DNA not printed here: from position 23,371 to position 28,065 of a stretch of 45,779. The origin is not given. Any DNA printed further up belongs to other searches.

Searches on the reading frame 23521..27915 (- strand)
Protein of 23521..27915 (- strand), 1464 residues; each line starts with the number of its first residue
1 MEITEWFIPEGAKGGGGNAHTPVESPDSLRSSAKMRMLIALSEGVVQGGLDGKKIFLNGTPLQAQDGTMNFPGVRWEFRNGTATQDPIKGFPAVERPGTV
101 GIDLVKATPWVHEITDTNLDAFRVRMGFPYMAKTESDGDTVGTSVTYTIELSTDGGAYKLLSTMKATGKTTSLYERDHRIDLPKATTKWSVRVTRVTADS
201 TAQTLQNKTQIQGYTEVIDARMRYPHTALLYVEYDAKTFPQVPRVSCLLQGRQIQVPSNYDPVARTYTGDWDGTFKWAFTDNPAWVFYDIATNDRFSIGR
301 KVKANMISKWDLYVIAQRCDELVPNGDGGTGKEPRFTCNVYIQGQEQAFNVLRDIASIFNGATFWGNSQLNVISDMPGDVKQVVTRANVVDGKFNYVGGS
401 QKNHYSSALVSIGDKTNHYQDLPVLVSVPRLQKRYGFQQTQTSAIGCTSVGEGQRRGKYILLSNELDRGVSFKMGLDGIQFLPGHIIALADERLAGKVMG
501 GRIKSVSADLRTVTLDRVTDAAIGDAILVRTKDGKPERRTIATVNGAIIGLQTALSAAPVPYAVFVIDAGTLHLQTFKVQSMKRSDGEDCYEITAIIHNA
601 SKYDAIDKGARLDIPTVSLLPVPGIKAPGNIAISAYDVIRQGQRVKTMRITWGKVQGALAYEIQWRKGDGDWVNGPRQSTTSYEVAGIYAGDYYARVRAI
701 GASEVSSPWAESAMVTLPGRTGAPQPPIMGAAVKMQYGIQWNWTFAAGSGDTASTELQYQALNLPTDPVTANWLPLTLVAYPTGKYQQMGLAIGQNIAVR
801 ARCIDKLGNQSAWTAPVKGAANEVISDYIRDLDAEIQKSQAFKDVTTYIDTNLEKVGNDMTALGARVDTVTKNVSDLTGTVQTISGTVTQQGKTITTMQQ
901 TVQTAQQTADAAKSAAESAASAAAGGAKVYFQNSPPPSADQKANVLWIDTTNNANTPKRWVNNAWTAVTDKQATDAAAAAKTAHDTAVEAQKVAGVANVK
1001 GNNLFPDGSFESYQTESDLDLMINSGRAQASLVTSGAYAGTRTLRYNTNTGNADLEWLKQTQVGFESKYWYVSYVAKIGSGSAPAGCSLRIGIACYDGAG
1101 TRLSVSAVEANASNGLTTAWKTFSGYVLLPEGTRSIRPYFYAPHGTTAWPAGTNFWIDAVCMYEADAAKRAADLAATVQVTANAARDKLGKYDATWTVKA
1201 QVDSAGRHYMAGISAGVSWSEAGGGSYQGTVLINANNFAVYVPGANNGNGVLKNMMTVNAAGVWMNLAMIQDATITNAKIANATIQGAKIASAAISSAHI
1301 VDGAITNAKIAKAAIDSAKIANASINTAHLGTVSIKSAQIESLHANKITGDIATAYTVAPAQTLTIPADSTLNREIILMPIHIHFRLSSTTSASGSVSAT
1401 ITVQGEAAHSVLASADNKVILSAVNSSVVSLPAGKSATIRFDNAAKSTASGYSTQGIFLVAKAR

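Call 22: search_protein_families(library=phrogs, proteins=[window:23521-27915:-], max_evalue=0.001)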
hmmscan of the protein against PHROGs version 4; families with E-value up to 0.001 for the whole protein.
window:23521-27915:- (1464 aa): 22 families
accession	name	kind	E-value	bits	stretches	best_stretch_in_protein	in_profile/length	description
phrog_2589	-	tail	0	1191.4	2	10-993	7-954/3686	tail protein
phrog_31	-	tail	0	1127.5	1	13-1368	264-1338/1565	central tail fiber J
phrog_1727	-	tail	2.6e-186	622.5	1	12-715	6-708/1174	tail protein and host specificity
phrog_2148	-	tail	5.7e-124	416.3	2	264-910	2-630/901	tail fiber protein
phrog_7997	-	tail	7.2e-98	329.6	1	306-843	1-541/589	tail protein and host specificity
phrog_10652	-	unknown function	7.4e-64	216.9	1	256-520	1-267/328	-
phrog_14774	-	unknown function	2.1e-45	155.5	1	132-330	5-202/212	-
phrog_4346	-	unknown function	4.2e-27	95.9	1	13-178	2-167/600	-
phrog_12398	-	unknown function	6e-27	95.6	1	562-785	8-210/218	-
phrog_10903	-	unknown function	1.6e-25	90.7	2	337-702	2-383/954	-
phrog_15723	-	unknown function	5.1e-25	89.4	1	291-478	6-196/223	-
phrog_30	-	tail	2e-24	87.9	1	15-306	4-297/544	minor tail protein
phrog_5269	-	unknown function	7.2e-17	62.4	1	1169-1462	216-519/564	-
phrog_892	-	tail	6.9e-11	42.4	1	1229-1423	303-486/782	tail fiber protein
phrog_13518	-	unknown function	7.4e-09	35.2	1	1263-1364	234-339/1230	-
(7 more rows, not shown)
